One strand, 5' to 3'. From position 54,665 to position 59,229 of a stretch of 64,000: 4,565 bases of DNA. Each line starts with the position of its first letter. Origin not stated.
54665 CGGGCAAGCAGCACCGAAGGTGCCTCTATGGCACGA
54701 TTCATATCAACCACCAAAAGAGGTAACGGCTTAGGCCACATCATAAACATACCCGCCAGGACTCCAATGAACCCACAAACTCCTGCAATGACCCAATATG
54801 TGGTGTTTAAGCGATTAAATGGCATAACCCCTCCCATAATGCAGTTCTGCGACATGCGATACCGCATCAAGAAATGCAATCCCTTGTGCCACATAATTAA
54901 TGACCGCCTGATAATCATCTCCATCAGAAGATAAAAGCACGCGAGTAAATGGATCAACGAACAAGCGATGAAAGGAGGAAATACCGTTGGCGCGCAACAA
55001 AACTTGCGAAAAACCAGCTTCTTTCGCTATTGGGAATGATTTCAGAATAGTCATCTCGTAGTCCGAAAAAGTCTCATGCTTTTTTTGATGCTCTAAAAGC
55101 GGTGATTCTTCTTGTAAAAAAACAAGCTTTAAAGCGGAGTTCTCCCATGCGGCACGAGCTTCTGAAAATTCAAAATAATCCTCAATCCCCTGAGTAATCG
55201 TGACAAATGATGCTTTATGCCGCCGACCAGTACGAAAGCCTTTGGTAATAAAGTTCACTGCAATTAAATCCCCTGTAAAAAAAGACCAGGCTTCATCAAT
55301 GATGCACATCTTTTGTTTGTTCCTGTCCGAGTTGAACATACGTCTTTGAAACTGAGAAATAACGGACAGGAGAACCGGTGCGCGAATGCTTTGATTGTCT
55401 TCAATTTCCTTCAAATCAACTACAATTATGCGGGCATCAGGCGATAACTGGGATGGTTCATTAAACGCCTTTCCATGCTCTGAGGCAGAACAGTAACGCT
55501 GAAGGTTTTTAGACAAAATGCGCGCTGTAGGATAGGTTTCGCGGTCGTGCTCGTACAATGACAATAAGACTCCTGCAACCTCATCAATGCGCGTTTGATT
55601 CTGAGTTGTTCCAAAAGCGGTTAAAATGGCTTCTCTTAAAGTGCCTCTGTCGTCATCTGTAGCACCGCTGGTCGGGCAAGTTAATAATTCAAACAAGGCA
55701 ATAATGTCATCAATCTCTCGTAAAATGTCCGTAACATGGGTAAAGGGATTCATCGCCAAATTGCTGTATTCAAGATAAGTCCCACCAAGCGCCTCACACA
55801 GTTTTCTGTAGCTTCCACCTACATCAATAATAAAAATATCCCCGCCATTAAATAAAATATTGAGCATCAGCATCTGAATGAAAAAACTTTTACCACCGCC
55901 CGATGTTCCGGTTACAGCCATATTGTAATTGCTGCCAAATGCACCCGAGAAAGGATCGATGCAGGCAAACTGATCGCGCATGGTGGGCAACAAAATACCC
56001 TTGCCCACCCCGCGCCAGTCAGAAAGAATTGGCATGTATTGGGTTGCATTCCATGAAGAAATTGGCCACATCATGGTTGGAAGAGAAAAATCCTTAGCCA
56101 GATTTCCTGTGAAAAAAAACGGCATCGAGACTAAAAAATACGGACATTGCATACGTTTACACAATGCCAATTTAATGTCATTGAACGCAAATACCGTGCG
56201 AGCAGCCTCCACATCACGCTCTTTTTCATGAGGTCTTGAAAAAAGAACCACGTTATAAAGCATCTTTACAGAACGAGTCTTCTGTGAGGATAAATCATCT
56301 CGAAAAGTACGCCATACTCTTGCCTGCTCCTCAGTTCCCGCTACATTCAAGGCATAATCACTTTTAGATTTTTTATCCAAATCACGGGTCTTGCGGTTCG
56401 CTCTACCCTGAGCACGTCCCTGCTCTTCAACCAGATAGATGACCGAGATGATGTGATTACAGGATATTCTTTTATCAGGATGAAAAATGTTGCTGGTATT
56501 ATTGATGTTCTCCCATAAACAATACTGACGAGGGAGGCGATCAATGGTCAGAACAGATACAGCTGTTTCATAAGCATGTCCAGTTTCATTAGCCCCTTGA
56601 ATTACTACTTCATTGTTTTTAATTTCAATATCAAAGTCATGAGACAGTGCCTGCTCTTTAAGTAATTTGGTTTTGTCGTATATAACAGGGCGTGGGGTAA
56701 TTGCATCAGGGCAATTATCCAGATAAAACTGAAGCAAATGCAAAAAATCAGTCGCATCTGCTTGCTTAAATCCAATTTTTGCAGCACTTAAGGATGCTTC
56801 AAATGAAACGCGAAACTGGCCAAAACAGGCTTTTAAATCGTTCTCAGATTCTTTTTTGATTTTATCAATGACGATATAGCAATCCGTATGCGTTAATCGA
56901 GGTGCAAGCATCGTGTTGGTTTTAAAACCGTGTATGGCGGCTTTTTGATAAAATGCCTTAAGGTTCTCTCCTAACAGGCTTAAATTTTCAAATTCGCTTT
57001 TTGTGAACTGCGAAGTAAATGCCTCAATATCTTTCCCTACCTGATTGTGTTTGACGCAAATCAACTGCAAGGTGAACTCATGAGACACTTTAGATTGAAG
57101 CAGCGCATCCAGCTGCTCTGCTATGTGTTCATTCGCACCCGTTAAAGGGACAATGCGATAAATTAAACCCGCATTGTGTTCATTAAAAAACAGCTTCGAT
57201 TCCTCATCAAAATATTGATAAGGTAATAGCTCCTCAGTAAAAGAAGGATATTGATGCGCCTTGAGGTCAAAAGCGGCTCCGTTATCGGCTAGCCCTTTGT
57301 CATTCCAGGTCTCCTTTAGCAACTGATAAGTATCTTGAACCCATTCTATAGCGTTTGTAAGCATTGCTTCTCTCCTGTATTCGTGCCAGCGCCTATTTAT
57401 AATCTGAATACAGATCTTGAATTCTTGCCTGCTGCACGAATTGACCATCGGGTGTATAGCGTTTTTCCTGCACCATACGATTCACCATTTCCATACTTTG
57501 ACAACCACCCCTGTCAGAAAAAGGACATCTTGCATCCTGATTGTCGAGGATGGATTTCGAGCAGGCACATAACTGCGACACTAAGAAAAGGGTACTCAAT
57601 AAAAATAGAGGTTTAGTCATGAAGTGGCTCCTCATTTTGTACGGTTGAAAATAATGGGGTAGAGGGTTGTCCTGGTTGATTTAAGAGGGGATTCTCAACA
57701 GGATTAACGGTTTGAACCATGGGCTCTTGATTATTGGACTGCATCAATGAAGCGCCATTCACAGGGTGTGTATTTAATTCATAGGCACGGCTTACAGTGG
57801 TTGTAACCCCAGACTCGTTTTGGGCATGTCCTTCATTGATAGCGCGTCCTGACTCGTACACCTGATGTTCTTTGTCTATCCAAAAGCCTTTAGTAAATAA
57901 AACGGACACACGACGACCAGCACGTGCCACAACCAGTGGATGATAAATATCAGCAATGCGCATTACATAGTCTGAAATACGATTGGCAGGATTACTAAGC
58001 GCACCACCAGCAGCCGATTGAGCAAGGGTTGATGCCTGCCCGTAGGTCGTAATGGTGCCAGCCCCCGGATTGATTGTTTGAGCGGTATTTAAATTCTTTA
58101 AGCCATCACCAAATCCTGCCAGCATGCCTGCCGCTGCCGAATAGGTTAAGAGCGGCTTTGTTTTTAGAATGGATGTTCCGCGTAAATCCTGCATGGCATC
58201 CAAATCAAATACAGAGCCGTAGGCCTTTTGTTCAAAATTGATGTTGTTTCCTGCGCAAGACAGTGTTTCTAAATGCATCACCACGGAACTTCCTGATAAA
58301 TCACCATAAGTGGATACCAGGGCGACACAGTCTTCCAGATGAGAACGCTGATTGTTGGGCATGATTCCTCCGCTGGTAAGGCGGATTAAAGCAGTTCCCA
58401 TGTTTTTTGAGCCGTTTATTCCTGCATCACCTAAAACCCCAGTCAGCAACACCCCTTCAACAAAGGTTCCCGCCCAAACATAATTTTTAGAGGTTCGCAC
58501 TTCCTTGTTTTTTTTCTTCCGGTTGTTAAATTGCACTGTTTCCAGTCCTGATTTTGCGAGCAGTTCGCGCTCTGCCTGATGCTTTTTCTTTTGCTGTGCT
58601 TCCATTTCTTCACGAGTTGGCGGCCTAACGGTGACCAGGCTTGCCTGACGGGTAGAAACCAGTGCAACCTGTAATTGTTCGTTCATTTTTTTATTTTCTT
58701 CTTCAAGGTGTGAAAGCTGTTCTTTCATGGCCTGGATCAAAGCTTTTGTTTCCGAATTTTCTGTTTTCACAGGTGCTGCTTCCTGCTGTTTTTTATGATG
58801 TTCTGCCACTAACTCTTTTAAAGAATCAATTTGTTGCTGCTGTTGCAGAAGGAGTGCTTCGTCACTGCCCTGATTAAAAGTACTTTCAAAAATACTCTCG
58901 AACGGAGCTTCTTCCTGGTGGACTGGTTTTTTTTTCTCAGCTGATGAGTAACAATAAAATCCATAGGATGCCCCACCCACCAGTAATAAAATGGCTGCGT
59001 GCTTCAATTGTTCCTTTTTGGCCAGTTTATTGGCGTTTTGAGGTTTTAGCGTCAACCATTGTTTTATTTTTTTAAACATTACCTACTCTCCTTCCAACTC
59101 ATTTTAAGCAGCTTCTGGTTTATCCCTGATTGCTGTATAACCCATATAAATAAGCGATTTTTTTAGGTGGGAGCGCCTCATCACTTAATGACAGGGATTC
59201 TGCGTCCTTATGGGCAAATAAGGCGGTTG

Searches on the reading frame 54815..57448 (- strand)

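Call 53: search_protein_families(library=pfam, proteins=[window:54815-57448:-], max_evalue=0.00001)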
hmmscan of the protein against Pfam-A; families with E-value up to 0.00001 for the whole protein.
window:54815-57448:- (877 aa): 4 families
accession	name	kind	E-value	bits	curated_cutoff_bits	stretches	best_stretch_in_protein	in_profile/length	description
PF11130.14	TraC_F_IV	-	6.9e-55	187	28.1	1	73-445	3-374/375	TraC protein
PF19044.6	P-loop_TraG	-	1e-24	87.4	25.8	1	499-765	21-303/413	TraG P-loop domain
PF12846.13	AAA_10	-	3.1e-14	53.3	27.5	1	685-778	214-302/362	AAA-like domain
PF01935.23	DUF87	-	2.1e-07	31.7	23.2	1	510-687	26-209/220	Helicase HerA, central domain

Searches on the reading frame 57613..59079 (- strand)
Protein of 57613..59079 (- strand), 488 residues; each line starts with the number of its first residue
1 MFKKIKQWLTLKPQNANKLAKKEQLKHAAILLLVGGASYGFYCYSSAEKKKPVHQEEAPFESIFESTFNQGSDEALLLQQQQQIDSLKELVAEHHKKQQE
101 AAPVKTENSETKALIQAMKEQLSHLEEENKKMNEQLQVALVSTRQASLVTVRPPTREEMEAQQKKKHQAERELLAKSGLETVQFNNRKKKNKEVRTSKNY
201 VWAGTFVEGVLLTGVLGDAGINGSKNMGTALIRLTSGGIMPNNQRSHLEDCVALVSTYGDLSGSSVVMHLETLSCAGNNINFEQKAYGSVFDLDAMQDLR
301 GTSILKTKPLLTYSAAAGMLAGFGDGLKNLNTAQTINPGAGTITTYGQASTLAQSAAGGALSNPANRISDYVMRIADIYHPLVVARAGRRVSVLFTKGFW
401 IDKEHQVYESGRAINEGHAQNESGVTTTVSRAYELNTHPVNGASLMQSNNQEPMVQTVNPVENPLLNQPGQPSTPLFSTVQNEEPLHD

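Call 53: search_protein_families(library=pfam, proteins=[window:57613-59079:-], max_evalue=0.00001)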
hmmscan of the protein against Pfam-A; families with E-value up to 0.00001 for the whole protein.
window:57613-59079:- (488 aa): 1 family
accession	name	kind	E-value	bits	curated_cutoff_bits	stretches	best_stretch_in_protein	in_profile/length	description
PF03743.19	TrbI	-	1.3e-12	48.4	35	1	200-400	1-187/188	Bacterial conjugation TrbI-like protein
